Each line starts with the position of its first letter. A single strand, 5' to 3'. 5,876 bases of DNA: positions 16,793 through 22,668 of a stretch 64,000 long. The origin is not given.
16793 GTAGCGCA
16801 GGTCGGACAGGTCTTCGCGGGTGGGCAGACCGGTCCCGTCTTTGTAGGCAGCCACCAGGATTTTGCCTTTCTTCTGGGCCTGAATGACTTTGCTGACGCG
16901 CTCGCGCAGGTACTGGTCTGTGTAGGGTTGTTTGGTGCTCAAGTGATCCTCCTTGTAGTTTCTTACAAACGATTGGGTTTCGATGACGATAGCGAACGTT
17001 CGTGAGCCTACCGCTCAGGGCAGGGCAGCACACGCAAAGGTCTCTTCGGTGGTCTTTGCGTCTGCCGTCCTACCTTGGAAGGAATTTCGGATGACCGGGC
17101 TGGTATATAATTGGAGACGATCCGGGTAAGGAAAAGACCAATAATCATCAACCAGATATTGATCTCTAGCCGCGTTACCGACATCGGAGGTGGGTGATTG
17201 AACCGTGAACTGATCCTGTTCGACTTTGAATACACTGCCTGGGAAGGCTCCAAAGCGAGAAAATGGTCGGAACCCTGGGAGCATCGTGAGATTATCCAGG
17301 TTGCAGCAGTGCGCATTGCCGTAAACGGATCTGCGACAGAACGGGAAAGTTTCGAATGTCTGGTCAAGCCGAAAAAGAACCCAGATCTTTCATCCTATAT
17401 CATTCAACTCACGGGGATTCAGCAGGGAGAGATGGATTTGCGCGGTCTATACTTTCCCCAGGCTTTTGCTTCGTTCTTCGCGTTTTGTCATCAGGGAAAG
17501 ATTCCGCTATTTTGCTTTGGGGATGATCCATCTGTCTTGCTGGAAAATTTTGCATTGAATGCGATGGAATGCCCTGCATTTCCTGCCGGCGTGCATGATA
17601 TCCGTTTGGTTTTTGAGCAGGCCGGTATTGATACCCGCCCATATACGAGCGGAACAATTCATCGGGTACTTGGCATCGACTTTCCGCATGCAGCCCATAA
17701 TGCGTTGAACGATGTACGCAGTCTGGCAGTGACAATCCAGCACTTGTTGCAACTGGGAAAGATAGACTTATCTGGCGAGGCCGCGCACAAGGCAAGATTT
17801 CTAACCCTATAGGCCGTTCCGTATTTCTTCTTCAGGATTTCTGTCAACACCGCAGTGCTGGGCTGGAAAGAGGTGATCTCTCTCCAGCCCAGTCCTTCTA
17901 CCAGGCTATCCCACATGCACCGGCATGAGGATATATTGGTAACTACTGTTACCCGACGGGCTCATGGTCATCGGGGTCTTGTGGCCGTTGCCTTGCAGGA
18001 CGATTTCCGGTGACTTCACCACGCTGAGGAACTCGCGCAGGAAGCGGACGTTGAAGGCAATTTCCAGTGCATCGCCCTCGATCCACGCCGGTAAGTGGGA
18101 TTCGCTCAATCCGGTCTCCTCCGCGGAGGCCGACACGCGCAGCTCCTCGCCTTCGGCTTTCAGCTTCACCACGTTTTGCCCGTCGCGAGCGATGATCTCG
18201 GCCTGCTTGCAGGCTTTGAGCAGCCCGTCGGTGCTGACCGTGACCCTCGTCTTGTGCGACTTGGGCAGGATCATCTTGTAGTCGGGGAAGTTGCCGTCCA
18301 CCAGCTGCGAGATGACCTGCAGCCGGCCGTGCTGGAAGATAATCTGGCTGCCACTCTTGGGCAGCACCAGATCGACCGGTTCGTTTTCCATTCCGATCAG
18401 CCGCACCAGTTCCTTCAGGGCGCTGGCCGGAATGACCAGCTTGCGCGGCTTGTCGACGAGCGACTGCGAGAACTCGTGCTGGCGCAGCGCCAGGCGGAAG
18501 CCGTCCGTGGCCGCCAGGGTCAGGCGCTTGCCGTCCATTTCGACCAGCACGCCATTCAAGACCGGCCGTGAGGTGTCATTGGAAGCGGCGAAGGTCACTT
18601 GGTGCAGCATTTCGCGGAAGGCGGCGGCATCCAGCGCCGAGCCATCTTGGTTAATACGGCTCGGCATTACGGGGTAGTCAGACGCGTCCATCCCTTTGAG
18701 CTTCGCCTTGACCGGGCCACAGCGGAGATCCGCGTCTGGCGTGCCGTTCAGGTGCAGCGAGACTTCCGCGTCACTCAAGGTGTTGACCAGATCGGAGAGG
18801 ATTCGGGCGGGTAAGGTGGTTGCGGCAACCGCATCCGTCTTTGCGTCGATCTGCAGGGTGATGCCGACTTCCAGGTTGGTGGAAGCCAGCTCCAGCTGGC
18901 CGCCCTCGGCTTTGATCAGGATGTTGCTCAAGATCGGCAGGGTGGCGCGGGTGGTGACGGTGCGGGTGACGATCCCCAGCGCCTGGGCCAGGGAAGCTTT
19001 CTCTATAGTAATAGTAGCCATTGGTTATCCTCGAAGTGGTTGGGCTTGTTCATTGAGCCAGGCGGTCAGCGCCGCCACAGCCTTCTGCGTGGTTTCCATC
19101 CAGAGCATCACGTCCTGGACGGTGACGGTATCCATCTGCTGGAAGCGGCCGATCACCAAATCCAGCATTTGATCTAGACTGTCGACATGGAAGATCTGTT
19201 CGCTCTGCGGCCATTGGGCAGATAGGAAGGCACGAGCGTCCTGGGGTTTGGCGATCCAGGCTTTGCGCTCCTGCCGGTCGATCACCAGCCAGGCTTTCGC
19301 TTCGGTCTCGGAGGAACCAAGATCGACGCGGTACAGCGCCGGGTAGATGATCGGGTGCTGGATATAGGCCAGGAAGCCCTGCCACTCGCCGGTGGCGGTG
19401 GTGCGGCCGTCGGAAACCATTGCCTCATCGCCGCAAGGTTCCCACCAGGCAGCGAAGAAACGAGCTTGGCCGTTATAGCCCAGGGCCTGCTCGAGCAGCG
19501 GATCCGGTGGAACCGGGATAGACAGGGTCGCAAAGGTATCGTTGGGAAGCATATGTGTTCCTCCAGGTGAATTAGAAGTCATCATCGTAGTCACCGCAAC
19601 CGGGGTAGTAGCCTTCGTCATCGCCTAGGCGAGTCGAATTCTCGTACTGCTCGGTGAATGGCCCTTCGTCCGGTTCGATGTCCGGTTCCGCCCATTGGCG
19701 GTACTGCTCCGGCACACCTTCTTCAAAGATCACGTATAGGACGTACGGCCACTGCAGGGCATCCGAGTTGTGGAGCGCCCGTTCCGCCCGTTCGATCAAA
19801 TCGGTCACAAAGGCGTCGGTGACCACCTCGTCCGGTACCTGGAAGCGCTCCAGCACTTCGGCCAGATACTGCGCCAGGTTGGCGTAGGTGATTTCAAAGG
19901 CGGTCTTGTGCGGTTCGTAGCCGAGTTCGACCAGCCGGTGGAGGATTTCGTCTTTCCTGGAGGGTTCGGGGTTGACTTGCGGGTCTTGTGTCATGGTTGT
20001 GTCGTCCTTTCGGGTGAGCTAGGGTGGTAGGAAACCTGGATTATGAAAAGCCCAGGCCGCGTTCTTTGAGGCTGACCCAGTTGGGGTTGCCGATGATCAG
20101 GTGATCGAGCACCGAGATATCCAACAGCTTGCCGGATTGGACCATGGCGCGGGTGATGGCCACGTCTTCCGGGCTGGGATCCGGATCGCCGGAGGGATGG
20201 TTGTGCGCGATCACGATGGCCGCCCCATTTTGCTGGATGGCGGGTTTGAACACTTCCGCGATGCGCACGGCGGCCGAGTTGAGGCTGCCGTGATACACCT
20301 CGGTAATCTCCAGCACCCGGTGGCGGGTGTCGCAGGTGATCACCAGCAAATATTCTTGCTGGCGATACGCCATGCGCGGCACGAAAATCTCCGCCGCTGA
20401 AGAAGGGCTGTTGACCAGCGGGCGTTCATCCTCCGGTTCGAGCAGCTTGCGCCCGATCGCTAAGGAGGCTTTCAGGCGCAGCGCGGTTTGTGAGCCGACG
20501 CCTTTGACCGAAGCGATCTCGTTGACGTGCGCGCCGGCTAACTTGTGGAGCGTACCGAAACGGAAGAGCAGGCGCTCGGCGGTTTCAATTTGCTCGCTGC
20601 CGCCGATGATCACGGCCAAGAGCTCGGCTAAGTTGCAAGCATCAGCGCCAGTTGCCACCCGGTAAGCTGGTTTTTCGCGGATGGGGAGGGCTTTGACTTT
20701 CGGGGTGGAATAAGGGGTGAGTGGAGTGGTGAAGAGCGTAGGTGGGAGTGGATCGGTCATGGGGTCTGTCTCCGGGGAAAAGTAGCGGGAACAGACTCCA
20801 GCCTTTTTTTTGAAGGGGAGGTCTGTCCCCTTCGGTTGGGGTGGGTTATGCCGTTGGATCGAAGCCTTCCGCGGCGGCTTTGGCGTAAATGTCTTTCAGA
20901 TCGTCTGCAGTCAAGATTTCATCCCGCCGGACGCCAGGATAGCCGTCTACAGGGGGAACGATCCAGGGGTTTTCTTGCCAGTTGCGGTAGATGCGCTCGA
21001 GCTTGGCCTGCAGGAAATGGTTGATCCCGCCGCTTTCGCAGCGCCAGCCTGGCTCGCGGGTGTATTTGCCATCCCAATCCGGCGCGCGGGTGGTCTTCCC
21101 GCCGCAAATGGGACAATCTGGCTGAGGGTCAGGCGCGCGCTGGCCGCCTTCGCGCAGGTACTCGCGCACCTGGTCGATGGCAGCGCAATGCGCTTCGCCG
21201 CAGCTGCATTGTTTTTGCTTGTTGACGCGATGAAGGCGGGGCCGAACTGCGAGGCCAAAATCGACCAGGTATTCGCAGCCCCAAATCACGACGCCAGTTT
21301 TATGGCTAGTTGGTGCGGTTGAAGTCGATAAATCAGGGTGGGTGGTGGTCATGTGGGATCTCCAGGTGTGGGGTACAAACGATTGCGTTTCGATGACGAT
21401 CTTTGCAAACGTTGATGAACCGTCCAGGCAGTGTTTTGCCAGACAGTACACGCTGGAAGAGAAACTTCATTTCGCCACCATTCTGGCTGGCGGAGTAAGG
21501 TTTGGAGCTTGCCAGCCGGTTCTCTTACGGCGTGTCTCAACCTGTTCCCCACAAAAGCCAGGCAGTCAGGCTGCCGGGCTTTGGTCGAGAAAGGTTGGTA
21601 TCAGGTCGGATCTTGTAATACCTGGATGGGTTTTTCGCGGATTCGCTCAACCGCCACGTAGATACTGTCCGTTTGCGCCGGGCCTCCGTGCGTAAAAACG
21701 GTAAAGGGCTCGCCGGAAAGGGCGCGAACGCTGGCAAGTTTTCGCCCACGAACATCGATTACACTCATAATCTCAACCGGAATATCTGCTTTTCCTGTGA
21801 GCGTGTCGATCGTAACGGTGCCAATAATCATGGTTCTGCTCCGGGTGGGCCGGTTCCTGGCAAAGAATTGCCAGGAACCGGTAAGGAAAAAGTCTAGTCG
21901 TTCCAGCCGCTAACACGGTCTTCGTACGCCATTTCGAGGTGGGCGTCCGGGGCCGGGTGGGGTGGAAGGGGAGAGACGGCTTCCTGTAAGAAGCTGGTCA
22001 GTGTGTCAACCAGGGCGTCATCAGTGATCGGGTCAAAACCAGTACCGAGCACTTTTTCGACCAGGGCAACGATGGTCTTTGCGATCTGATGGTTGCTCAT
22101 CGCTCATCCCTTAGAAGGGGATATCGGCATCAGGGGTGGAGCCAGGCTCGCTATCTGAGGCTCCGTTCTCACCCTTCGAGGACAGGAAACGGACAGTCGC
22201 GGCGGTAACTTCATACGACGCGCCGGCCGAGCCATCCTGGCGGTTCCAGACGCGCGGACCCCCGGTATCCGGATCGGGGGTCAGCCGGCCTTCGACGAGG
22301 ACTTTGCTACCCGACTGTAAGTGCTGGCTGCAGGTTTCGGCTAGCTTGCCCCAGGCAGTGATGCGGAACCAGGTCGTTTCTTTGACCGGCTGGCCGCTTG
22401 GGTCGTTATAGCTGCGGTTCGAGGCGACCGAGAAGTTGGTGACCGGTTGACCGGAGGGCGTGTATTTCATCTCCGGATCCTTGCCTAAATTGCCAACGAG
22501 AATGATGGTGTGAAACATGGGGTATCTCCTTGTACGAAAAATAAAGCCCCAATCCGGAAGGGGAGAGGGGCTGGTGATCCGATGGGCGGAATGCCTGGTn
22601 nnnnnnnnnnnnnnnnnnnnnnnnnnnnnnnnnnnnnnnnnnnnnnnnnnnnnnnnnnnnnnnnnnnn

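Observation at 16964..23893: Conserved 27-nt (extendable to ~45-nt) motif at a fixed 21-23 nt distance upstream of three start codons in the island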

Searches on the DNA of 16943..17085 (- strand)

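Call 107: search_dna_similar(query=window:16943-17085:-, collection=plasmids, mode=distant, max_evalue=0.01, max_rows=10)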
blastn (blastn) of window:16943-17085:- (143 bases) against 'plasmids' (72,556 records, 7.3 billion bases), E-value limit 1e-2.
No match.

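Call 108: search_dna_similar(query=window:16943-17085:-, collection=phages, mode=distant, max_evalue=0.01, max_rows=10)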
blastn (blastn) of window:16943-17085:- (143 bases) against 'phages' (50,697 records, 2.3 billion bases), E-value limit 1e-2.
No match.

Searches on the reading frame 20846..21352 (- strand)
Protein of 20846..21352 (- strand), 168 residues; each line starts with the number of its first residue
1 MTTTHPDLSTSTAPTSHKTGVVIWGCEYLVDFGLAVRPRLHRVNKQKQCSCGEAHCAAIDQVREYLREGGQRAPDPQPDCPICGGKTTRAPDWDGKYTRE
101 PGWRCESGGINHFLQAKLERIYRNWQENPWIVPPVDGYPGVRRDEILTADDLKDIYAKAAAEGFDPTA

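Call 7: search_protein_families(library=pfam, proteins=[window:20846-21352:-], max_evalue=0.01)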
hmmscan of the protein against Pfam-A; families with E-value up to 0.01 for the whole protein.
window:20846-21352:- (168 aa): 0 families

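Call 32: search_protein_families(library=ncbifam, proteins=[window:20846-21352:-], max_evalue=0.01)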
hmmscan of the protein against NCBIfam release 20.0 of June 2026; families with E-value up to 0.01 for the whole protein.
window:20846-21352:- (168 aa): 0 families

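Call 33: search_protein_families(library=phrogs, proteins=[window:20846-21352:-], max_evalue=0.01)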
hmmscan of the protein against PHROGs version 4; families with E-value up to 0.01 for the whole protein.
window:20846-21352:- (168 aa): 0 families

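Call 62: search_solved_structures(query=window:20846-21352:-, max_evalue=1)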
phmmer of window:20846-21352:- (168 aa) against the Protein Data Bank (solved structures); distinct sequences matched with E-value up to 1: 0.

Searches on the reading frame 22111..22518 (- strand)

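Call 7: search_protein_families(library=pfam, proteins=[window:22111-22518:-], max_evalue=0.01)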
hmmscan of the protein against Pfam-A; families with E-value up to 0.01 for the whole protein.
window:22111-22518:- (135 aa): 3 families
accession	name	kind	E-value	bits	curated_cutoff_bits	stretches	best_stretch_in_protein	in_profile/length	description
PF00436.31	SSB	-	6.4e-30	103.7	26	1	3-112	2-104/104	Single-strand binding protein family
PF22657.2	SSB_1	-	2.2e-05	25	27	1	6-81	4-77/91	Another single-strand binding protein family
PF01336.31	tRNA_anti-codon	-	0.0082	16.5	27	0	49-85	27-63/75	OB-fold nucleic acid binding domain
